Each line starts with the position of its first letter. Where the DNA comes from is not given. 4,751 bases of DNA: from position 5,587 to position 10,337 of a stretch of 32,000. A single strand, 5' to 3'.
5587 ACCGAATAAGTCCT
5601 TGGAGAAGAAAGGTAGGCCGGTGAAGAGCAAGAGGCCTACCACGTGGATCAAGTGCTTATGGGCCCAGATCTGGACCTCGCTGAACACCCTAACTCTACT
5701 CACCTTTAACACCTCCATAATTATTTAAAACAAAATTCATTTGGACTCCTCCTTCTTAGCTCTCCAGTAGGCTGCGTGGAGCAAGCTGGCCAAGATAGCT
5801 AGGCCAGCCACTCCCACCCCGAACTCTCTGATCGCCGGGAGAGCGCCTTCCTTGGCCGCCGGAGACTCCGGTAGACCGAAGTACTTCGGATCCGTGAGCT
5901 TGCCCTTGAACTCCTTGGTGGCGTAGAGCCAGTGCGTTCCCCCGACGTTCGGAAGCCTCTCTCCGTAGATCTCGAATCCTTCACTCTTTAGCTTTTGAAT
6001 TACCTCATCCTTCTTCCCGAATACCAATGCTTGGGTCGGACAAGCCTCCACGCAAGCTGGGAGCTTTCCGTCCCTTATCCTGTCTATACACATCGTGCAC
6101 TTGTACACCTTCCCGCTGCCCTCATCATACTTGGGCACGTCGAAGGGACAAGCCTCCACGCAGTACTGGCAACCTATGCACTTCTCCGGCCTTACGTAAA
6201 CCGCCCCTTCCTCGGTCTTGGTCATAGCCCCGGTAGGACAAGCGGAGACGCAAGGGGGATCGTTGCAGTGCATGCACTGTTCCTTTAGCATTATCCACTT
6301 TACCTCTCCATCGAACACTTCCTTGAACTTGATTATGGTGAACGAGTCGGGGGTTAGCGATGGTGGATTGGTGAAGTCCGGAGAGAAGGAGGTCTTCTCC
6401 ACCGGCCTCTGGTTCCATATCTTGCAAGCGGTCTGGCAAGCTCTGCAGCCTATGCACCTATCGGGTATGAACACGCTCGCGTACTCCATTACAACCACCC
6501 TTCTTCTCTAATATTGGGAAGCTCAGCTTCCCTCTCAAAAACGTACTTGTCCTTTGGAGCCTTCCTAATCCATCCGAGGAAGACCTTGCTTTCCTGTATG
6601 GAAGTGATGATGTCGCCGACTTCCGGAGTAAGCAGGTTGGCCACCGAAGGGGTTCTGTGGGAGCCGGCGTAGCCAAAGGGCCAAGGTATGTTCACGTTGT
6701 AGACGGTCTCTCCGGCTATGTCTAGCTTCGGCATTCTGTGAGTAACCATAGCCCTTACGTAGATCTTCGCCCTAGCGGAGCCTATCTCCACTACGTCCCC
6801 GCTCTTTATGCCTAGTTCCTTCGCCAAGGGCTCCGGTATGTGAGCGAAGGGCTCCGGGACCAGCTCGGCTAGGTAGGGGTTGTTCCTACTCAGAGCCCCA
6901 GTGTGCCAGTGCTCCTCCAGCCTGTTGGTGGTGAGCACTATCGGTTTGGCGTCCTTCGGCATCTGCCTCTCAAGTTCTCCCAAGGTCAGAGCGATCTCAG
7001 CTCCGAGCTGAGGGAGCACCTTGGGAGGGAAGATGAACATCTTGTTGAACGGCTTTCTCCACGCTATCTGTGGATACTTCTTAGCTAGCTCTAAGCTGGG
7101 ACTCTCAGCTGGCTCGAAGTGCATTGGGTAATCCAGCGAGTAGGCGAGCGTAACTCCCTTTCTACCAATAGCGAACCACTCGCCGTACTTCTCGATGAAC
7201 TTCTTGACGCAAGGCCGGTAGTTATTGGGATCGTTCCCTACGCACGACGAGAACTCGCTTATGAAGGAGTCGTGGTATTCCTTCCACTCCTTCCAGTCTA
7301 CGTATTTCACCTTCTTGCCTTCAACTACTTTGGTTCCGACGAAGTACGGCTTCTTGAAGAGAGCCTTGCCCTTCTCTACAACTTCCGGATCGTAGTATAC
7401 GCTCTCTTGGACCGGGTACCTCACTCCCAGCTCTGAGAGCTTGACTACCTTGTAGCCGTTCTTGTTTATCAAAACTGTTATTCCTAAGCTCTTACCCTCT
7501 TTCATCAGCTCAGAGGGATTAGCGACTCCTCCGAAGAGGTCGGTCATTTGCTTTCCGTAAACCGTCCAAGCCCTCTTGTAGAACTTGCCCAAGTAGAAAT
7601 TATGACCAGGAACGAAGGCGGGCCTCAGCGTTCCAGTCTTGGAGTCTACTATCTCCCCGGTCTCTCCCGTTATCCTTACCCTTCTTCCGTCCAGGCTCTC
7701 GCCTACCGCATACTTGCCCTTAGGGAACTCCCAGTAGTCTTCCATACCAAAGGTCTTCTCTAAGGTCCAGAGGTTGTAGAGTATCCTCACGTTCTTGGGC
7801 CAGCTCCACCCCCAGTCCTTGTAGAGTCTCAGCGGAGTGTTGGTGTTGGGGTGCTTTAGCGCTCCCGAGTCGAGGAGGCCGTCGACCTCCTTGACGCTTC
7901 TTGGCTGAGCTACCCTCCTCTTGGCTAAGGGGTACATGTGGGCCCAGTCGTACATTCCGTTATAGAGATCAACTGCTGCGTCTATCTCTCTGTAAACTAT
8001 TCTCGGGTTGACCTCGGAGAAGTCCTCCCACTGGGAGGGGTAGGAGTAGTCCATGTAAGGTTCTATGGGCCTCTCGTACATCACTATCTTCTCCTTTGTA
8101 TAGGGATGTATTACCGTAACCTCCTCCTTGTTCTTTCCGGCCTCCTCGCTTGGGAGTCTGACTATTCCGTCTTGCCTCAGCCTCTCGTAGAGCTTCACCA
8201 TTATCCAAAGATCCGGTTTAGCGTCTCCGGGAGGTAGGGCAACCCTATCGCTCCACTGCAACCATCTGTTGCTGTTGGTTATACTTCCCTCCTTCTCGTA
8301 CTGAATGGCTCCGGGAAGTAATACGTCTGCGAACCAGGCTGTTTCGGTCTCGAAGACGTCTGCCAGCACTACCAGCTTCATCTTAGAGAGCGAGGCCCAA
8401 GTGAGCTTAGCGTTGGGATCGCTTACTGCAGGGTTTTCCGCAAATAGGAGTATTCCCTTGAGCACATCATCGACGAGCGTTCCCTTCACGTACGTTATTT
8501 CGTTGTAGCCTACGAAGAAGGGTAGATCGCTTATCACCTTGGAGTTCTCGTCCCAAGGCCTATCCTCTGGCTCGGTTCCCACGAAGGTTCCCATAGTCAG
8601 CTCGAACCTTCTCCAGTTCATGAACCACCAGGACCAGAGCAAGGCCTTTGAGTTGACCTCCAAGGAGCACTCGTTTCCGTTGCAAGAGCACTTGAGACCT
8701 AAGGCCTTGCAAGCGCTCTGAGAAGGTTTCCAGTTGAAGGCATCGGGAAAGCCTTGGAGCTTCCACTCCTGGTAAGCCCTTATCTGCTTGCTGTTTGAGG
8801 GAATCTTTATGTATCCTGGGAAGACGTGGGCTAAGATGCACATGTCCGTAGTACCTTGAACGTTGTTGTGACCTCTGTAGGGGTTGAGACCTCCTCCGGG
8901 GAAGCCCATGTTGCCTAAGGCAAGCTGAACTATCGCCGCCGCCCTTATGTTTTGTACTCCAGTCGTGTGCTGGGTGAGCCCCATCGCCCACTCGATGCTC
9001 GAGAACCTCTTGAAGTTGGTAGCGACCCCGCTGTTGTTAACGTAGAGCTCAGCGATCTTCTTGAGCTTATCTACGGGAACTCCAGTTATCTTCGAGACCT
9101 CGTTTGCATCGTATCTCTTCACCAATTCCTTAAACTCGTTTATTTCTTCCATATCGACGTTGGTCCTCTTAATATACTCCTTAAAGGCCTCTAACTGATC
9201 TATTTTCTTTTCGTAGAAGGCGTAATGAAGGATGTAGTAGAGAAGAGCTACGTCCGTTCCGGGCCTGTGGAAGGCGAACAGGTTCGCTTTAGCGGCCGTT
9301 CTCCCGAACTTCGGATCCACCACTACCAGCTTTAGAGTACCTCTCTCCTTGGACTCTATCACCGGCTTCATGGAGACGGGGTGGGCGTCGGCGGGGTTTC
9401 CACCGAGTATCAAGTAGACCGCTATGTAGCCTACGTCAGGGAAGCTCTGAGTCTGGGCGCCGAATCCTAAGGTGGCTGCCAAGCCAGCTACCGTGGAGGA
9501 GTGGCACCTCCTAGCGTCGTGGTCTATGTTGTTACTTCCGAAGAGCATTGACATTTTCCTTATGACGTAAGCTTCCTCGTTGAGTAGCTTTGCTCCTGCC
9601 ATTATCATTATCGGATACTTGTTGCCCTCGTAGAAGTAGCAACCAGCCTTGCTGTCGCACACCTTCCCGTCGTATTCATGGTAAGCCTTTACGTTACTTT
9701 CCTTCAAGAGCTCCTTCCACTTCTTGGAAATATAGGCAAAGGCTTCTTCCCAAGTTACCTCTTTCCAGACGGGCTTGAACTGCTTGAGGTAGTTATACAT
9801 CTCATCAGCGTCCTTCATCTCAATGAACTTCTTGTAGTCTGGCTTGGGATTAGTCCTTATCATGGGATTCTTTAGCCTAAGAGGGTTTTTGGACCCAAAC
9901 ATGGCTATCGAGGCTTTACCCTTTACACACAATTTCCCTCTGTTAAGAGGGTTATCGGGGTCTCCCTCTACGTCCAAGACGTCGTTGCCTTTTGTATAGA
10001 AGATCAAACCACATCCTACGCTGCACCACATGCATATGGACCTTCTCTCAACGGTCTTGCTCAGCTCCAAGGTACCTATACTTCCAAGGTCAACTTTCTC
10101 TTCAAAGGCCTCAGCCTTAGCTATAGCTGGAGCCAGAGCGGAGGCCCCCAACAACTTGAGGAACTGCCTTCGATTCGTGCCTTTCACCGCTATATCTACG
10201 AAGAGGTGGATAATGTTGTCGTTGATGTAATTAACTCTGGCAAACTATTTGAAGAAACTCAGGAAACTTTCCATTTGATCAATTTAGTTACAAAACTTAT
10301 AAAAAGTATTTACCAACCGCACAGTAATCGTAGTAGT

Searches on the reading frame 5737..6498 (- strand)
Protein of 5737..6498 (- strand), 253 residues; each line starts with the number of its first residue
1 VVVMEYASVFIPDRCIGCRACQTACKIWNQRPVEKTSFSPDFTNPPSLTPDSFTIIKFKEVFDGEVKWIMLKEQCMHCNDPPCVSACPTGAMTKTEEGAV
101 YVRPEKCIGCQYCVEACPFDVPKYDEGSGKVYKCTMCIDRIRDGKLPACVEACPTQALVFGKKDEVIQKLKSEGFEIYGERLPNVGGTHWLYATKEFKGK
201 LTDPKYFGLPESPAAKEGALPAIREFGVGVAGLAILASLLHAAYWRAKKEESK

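Call 44: search_protein_families(library=pfam, proteins=[window:5737-6498:-], max_evalue=0.001)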
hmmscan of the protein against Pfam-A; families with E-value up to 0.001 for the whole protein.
window:5737-6498:- (253 aa): 14 families
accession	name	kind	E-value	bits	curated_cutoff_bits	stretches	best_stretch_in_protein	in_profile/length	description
PF13247.11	Fer4_11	-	1.4e-29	102.7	26.2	1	66-162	1-99/100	4Fe-4S dicluster domain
PF12838.12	Fer4_7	-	1.1e-17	64.6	27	2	14-91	1-52/52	4Fe-4S dicluster domain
PF13237.11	Fer4_10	-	2.3e-14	53.5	25.5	1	71-118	5-53/53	4Fe-4S dicluster domain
PF13187.11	Fer4_9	-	1.8e-13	50.7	27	2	106-157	1-51/52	4Fe-4S dicluster domain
PF00037.32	Fer4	-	3.6e-13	49.2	21.1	2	100-122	1-23/24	4Fe-4S binding domain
PF12797.12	Fer4_2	-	1.8e-12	46.8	24.5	2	99-119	2-22/22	4Fe-4S binding domain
PF12837.12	Fer4_6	-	2.1e-11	43.6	25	2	100-121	2-23/24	4Fe-4S binding domain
PF14697.11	Fer4_21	-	1.2e-07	32.2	35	1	72-119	5-53/59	4Fe-4S dicluster domain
PF13484.11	Fer4_16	-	1.4e-07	32.6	30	0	74-97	1-21/66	4Fe-4S double cluster binding domain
PF12800.12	Fer4_4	-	5.7e-07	29.8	24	0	104-119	1-16/17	4Fe-4S binding domain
PF25160.1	LdpA_Fe-S-bd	-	2.2e-06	27.8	27.6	1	81-120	7-41/49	LdpA Fe-S cluster-binding domain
PF12798.12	Fer4_3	-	6.2e-06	27.1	27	0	107-120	1-14/15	4Fe-4S binding domain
PF13183.11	Fer4_8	-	1.2e-05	26.2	27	0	13-90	3-67/68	4Fe-4S dicluster domain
PF13534.11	Fer4_17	-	8.8e-05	23.4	22.2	0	14-90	1-59/61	4Fe-4S dicluster domain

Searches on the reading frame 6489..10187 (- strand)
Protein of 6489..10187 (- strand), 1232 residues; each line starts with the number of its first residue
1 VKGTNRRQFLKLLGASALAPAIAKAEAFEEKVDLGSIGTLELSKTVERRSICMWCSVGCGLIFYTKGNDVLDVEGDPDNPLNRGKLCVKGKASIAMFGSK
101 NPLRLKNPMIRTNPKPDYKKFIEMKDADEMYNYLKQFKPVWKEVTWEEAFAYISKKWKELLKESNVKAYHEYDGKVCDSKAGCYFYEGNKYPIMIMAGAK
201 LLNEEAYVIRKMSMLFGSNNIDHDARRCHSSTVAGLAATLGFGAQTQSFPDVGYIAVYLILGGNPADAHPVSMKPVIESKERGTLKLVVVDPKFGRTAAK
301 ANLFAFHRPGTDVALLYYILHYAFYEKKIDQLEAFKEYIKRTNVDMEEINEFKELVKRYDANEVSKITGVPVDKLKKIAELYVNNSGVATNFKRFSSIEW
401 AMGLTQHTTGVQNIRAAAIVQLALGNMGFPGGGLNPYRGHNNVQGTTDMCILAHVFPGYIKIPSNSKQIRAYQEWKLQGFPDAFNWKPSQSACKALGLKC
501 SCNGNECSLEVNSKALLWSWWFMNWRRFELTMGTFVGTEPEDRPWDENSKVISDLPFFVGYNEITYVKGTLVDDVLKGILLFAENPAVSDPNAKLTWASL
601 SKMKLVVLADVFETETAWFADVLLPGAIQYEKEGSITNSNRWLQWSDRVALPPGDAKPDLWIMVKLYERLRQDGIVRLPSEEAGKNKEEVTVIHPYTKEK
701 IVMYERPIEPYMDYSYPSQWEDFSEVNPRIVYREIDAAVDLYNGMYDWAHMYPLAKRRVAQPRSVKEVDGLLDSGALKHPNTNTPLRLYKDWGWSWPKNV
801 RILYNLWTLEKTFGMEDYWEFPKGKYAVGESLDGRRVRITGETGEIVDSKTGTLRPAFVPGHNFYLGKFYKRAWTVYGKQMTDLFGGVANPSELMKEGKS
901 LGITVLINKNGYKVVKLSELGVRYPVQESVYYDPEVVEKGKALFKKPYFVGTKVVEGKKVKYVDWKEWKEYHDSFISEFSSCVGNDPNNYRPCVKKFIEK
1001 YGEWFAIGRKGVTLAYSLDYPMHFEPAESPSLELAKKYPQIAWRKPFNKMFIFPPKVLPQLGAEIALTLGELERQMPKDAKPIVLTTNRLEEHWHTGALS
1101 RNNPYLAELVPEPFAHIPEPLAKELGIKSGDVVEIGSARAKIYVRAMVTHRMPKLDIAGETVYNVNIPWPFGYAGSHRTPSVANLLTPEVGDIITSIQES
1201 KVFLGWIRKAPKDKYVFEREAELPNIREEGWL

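Call 44: search_protein_families(library=pfam, proteins=[window:6489-10187:-], max_evalue=0.001)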
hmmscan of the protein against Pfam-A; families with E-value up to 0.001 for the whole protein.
window:6489-10187:- (1232 aa): 3 families
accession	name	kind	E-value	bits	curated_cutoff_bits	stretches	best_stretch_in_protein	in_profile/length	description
PF00384.28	Molybdopterin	-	3.2e-39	135.4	24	2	194-669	43-353/353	Molybdopterin oxidoreductase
PF04879.21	Molybdop_Fe4S4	-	4.4e-15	55.8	22.7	1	49-93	5-49/55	Molybdopterin oxidoreductase Fe4S4 domain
PF01568.27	Molydop_binding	-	4.5e-13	49.6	26.8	1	1084-1197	2-103/110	Molydopterin dinucleotide binding domain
